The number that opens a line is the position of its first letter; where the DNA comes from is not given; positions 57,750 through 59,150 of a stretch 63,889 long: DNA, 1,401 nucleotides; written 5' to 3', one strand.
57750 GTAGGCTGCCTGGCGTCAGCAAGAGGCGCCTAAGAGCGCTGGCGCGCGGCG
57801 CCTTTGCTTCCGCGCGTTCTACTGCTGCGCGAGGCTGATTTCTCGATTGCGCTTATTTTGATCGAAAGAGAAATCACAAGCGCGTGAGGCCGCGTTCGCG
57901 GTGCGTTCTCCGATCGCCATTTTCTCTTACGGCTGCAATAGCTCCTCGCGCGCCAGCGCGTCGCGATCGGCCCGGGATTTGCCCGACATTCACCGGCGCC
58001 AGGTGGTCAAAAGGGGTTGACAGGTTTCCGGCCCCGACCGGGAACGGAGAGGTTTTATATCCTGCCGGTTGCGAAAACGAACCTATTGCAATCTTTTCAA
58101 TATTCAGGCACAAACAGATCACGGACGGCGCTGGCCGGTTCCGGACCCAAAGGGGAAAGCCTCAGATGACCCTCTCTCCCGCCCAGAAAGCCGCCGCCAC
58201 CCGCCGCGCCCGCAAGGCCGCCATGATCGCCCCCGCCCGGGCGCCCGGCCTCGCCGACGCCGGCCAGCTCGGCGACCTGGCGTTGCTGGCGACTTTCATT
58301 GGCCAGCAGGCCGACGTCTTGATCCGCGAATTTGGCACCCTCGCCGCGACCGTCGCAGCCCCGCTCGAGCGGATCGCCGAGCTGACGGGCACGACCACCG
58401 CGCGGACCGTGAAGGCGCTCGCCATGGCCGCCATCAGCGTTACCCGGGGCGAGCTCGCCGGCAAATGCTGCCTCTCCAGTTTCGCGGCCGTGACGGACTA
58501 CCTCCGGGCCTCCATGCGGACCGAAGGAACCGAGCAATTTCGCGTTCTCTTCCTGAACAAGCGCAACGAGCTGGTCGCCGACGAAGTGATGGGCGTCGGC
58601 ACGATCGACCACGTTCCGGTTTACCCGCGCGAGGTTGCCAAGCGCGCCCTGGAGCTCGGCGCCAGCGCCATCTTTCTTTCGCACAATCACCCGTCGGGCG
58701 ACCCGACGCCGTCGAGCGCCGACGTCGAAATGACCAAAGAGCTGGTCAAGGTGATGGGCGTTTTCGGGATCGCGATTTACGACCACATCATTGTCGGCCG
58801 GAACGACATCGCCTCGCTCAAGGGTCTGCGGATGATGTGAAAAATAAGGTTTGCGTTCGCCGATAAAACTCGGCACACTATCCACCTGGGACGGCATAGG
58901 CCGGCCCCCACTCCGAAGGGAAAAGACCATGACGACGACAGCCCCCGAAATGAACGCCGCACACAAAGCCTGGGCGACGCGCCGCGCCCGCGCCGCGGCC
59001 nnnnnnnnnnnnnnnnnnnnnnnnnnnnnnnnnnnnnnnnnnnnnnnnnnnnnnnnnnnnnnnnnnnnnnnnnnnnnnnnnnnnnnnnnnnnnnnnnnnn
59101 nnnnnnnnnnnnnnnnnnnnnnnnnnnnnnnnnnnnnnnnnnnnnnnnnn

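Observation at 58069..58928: Conserved promoter plus structured 5' leader family upstream of radC and neighbouring genes (copies A and B)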

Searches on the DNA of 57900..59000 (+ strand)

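Call 7: search_rna_families(source=window, threshold=evalue, max_evalue=10, start=57900, end=59000, show_alignments=4)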
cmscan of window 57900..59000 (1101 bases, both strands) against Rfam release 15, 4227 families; matches with E-value up to 10: 3.
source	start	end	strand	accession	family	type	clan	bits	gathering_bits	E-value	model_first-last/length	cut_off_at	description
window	58702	58817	-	RF02602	BASRCI414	Gene; sRNA;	-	16.4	270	0.24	1-229/229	no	Brucella sRNA CI414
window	57965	58023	+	RF00365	mir-BHRF1-1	Gene; miRNA;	-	15.8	95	8.6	1-66/66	no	mir-BHRF1-1 microRNA precursor family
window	58157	58195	-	RF02207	WT1-AS_5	Gene; lncRNA;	-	12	80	5.7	1-79/79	no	WT1 antisense RNA conserved region 5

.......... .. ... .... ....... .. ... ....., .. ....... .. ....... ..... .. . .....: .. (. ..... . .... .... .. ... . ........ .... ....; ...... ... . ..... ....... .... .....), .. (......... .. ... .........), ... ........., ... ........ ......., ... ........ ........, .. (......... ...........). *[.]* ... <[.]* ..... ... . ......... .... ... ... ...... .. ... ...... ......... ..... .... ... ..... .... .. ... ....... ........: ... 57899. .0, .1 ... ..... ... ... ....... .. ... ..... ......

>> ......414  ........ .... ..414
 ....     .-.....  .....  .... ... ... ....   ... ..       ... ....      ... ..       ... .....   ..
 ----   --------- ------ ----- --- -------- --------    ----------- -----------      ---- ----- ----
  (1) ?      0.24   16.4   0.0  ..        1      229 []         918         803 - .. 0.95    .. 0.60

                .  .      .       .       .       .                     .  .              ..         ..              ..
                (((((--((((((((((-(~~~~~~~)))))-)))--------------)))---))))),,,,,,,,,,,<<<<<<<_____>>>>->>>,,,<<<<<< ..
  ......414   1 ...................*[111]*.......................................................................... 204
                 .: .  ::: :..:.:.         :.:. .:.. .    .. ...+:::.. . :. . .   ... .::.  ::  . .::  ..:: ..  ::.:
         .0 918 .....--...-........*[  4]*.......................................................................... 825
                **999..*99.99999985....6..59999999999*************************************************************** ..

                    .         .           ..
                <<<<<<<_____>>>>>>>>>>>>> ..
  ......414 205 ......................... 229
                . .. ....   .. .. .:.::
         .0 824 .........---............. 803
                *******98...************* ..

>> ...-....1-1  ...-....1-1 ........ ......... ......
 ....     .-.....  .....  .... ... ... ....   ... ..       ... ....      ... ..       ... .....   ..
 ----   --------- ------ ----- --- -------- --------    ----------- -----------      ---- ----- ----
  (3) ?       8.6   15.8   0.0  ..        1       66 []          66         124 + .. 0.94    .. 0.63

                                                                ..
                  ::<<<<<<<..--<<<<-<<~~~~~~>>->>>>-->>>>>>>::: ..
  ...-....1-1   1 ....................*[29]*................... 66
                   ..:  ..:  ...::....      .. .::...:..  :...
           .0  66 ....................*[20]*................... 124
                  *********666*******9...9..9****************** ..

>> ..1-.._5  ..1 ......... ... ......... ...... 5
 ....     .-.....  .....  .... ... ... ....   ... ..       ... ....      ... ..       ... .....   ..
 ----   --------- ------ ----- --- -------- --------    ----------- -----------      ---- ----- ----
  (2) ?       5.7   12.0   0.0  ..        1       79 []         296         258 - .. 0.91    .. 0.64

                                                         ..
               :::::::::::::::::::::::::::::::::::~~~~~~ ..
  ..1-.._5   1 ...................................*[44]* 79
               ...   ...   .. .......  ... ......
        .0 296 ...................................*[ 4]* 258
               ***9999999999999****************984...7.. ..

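Call 21: build_rna_model(alignment_id=A2, structure=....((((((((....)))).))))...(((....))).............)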
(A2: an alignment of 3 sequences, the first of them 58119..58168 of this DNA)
Model R1 built from alignment A2 (3 sequences, 51 columns); structure: as given.
model positions 48; base pairs 11; branch points 1; effective number of sequences 3; information 0.923 bits per position. Calibrated on 0.2 Mb of random sequence (short: E-values are rough).
structure used (alignment columns):
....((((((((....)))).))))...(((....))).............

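Call 22: search_with_rna_model(model_id=R1, source=window, filters=off, max_evalue=10, show_alignments=8)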
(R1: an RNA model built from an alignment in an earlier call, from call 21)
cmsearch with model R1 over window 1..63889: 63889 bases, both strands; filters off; matches with E-value up to 10: 36.
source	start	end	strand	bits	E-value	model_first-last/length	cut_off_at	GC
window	62665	62712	+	63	6.2e-18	1-48/48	no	0.71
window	58884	58931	+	62.8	6.7e-18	1-48/48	no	0.65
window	58118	58168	+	56.6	6.4e-16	1-48/48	no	0.65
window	19902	19960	-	18.4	0.001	1-48/48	no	0.59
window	20807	20851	+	15.6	0.0079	1-48/48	no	0.62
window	28453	28516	-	14.5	0.017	1-48/48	no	0.69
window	42342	42360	-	12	0.11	6-24/48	no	0.84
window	54293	54335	-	11.8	0.12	1-48/48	no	0.49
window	1611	1656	-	11.3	0.19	1-48/48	no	0.7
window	23395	23446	-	9.7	0.57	1-48/48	no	0.73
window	27890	27956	+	9.4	0.73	1-48/48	no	0.52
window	898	945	-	9.1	0.92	1-48/48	no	0.52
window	62043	62100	-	8.3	1.7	1-48/48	no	0.72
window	38711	38725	+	7.9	2.2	8-22/48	no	0.8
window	21114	21162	-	7.8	2.3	1-48/48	no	0.51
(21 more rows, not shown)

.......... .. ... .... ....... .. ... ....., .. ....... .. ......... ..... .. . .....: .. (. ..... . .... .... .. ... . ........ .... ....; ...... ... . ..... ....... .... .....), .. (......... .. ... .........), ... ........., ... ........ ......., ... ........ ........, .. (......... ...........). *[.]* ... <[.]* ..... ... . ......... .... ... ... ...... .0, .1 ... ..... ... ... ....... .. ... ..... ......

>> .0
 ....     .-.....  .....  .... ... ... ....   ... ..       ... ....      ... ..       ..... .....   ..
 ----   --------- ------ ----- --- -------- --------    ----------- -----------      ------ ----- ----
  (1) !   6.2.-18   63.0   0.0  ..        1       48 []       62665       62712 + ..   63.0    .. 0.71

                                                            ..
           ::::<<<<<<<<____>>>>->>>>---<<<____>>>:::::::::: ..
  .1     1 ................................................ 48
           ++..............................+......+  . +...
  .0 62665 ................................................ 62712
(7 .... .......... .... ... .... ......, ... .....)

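Call 26: search_with_rna_model(model_id=R1, sources=[L121, L122, L123, L124, L125, L126, L127, L128, L129, L130, L131, L132, L133, L134, L135, L136, L137, L138, L139, L140, L141, L142, L143, L144, L145, L146, L147, L148, L149, L150, L151, L152, L153, L154, L155, L156, L157, L158, L159, L160, L161, L162, L163, L164, L165, L166, L167, L168, L169, L170, L171, L172, L173, L174, L175, L176, L177, L178, L179, L180, L181, L182, L183, L184, L185, L186, L187, L188, L189, L190, L191, L192, L193, L194, L195, L196, L197, L198, L199, L200], max_evalue=1, show_alignments=6)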
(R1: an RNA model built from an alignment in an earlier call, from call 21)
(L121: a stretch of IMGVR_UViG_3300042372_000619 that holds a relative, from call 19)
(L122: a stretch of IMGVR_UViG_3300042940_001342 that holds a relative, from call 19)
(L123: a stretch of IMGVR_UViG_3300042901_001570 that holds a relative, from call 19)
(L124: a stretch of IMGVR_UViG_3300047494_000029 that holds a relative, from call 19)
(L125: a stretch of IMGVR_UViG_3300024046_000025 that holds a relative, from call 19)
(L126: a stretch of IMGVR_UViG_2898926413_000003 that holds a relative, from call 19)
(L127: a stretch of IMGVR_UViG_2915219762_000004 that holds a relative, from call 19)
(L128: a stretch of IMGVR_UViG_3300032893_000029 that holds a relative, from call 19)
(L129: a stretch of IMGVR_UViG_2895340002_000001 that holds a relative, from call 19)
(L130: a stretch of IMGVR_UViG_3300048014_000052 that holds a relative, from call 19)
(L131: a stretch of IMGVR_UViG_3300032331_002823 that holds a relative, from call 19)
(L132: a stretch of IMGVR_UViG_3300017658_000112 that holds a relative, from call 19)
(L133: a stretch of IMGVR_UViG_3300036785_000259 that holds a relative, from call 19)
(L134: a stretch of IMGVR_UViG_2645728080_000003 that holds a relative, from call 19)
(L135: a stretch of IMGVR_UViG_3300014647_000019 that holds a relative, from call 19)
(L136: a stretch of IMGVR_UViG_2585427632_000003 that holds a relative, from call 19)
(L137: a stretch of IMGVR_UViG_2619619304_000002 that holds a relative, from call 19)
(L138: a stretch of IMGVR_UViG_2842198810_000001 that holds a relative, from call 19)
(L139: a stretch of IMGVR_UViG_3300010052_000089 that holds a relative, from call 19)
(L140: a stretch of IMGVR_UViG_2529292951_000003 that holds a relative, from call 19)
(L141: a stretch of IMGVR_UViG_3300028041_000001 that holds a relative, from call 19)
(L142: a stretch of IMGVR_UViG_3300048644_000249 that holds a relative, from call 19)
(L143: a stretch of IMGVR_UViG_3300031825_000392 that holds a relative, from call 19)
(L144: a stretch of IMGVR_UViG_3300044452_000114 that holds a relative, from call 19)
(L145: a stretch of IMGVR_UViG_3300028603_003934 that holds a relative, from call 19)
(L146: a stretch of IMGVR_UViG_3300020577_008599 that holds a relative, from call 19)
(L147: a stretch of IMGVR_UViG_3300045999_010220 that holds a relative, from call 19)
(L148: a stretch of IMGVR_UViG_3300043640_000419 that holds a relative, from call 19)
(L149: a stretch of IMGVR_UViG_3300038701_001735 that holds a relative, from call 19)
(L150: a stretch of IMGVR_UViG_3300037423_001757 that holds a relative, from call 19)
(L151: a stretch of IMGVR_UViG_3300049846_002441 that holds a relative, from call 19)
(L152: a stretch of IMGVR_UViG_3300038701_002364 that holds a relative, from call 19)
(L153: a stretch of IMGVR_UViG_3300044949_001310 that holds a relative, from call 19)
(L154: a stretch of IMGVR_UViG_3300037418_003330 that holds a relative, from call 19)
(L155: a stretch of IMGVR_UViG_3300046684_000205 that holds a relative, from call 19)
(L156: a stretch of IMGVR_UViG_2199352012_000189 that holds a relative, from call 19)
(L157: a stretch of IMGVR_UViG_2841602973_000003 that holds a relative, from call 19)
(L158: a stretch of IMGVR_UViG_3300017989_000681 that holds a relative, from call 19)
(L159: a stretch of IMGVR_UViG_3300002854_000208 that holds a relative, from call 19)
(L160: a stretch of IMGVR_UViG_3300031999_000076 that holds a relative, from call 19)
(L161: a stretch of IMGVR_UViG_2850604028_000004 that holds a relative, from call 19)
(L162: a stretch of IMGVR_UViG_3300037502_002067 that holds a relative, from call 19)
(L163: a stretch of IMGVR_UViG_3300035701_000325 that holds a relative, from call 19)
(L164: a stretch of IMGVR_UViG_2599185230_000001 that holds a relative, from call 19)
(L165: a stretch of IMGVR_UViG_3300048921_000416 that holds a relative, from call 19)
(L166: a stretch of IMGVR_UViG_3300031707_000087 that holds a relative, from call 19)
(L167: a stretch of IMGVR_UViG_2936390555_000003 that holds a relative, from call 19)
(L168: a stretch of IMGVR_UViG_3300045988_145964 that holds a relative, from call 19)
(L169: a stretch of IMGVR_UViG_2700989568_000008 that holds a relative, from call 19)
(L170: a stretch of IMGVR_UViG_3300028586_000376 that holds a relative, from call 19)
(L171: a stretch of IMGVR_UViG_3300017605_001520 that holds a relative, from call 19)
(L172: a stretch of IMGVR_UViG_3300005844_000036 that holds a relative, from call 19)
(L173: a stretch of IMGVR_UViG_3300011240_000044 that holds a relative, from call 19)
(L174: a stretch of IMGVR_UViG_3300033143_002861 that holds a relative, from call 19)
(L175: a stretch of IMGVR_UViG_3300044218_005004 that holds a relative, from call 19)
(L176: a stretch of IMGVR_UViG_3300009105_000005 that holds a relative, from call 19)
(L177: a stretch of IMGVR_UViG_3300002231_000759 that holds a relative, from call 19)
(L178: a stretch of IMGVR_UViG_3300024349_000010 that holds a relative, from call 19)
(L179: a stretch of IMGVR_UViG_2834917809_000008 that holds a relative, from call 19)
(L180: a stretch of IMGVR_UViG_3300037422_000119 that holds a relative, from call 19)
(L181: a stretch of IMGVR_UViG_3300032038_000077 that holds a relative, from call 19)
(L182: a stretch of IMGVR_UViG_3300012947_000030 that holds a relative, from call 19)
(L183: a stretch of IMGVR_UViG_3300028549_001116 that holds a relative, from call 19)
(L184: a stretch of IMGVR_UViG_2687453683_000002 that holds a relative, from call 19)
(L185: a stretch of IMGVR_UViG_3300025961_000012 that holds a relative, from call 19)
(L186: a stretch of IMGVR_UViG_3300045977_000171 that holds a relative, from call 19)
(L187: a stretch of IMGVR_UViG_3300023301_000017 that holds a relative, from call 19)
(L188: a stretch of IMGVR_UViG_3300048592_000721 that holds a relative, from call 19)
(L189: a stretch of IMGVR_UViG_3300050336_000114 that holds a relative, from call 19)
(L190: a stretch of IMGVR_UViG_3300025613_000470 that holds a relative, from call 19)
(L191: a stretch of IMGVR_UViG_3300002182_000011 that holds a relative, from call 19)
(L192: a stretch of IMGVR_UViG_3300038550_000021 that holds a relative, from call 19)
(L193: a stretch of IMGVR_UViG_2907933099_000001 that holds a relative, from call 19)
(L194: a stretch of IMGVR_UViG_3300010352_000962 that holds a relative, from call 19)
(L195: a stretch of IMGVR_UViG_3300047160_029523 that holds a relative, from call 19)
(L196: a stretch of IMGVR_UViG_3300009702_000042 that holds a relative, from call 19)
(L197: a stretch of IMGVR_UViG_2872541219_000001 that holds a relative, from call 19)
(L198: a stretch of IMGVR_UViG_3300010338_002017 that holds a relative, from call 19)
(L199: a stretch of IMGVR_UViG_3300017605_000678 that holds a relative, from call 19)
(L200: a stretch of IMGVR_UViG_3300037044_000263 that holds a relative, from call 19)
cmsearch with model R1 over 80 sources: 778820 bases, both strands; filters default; matches with E-value up to 1: 12.
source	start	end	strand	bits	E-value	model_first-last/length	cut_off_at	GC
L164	8793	8841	+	19.7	0.0047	1-48/48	no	0.57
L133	597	631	-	19.3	0.006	1-48/48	no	0.71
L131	3055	3102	-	18.4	0.012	1-48/48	no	0.56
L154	3669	3710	+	17.4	0.024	1-48/48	no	0.67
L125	6822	6860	-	16.8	0.039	1-48/48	no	0.62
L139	5078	5134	-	16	0.072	1-48/48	no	0.74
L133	3967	4023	-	14.6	0.19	1-48/48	no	0.68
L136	3593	3641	+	13.9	0.33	1-48/48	no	0.71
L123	4750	4794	+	13.7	0.38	1-48/48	no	0.67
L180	2980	3006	+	12.8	0.75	1-48/48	no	0.48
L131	6638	6679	+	12.8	0.76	1-48/48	no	0.64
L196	7731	7792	+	12.5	0.92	1-48/48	no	0.48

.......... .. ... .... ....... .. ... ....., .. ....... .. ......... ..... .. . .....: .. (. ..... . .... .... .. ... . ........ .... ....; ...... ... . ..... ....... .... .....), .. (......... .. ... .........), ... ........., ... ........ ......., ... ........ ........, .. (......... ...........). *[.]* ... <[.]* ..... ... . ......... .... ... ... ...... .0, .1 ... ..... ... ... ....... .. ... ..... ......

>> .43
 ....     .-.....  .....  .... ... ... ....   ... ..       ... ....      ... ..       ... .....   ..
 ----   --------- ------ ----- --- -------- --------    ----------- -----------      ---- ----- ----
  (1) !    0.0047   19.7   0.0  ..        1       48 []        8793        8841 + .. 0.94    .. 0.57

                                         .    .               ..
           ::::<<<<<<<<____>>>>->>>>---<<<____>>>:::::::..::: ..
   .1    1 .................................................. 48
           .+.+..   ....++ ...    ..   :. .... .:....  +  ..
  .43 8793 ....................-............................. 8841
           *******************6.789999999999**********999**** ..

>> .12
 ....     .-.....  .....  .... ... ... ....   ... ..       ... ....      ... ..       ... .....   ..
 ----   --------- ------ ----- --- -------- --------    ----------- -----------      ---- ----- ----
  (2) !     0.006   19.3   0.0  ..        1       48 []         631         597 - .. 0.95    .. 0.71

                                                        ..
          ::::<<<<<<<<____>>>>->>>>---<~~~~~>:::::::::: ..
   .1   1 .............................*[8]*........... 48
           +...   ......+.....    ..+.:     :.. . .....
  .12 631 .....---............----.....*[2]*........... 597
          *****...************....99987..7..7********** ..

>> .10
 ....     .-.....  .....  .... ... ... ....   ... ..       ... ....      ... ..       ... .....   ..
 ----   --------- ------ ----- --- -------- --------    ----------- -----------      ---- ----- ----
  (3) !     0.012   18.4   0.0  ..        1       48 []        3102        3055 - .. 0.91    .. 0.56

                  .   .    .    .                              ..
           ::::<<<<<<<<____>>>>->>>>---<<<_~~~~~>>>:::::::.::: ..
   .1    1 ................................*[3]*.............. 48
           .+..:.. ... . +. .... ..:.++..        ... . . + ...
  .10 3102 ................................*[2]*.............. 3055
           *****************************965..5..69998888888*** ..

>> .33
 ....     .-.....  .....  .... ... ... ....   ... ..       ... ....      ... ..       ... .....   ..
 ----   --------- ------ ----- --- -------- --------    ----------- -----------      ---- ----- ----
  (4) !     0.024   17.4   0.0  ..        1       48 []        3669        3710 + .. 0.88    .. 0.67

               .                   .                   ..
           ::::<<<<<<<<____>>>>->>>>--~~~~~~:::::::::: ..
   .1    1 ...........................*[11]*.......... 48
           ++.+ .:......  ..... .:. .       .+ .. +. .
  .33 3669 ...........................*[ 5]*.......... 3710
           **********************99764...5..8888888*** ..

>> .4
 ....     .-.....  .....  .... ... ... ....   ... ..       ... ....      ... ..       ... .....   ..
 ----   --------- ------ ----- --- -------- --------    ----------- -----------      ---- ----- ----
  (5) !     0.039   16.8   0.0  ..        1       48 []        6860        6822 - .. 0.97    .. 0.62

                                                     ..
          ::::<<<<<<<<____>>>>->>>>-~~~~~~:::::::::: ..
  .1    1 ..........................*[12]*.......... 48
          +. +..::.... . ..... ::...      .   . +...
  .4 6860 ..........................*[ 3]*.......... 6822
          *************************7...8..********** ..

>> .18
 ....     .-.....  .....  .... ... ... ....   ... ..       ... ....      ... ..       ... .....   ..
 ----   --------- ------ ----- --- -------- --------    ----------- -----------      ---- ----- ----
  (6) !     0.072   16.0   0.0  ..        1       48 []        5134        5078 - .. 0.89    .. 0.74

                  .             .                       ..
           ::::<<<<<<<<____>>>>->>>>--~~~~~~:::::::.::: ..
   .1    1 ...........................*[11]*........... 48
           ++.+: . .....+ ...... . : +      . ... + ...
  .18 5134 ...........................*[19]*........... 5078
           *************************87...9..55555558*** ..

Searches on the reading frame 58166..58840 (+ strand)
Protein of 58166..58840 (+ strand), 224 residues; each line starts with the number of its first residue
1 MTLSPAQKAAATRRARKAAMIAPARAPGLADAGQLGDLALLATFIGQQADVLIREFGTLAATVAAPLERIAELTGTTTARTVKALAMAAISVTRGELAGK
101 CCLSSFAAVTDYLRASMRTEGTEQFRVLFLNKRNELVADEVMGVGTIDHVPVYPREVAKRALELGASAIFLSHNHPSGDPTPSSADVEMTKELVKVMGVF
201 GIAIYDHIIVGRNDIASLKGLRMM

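Call 11: search_protein_families(library=pfam, proteins=[window:58166-58840:+], max_evalue=0.01)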
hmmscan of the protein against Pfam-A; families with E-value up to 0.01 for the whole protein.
window:58166-58840:+ (224 aa): 2 families
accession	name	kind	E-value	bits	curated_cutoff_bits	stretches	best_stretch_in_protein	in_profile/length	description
PF04002.20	RadC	-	1.4e-39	135.2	22.1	1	104-220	2-118/121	RadC-like JAB domain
PF14464.11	Prok-JAB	-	0.00018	21.8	25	1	150-201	50-101/114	Prokaryotic homologs of the JAB domain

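Call 19: find_related_loci(query=window:58166-58840:+, collection=viral_contigs, flank=6000)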
Query window:58166-58840:+ (224 aa) in viral_contigs; peptide patterns used: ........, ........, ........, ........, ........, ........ (x = any residue, [..] = any of these).
598 stretches matched a pattern (row limit reached: there are more); 584 encode a relative of the query (tblastn E <= 1e-3); the best 80 are kept; 80 distinct loci.
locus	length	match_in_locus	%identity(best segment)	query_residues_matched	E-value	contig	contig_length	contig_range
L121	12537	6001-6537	50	46-224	3e-60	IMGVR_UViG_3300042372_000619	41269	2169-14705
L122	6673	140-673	45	53-224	3e-50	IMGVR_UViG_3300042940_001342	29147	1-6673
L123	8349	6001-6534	45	53-224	4e-50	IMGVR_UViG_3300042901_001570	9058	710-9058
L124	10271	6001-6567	44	37-224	8e-50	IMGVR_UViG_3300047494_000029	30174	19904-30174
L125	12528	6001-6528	46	52-224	2e-48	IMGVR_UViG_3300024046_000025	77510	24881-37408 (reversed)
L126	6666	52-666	44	28-221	6e-48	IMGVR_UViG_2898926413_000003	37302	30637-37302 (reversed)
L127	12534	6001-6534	46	49-224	7e-48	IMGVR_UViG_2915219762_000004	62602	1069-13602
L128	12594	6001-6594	43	33-224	1e-47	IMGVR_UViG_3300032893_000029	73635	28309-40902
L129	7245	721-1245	47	52-224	2e-47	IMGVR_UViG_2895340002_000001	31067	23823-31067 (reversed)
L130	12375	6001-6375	55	100-224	6e-45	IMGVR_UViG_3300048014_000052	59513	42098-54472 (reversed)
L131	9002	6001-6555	43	40-219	1e-44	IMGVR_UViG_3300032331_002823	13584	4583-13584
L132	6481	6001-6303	67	124-224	1e-44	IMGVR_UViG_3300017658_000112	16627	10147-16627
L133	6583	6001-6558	45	17-195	1e-44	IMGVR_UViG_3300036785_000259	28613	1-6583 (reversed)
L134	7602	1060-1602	45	47-224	1e-42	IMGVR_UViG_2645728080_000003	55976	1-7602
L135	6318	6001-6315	62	120-224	6e-42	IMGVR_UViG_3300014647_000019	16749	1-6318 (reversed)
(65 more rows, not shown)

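Call 27: find_encoding_contigs(protein=window:58166-58840:+, flank=10000, max_places=10)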
Protein window:58166-58840:+ (224 aa): no gene with exactly this product is on record in the collection.
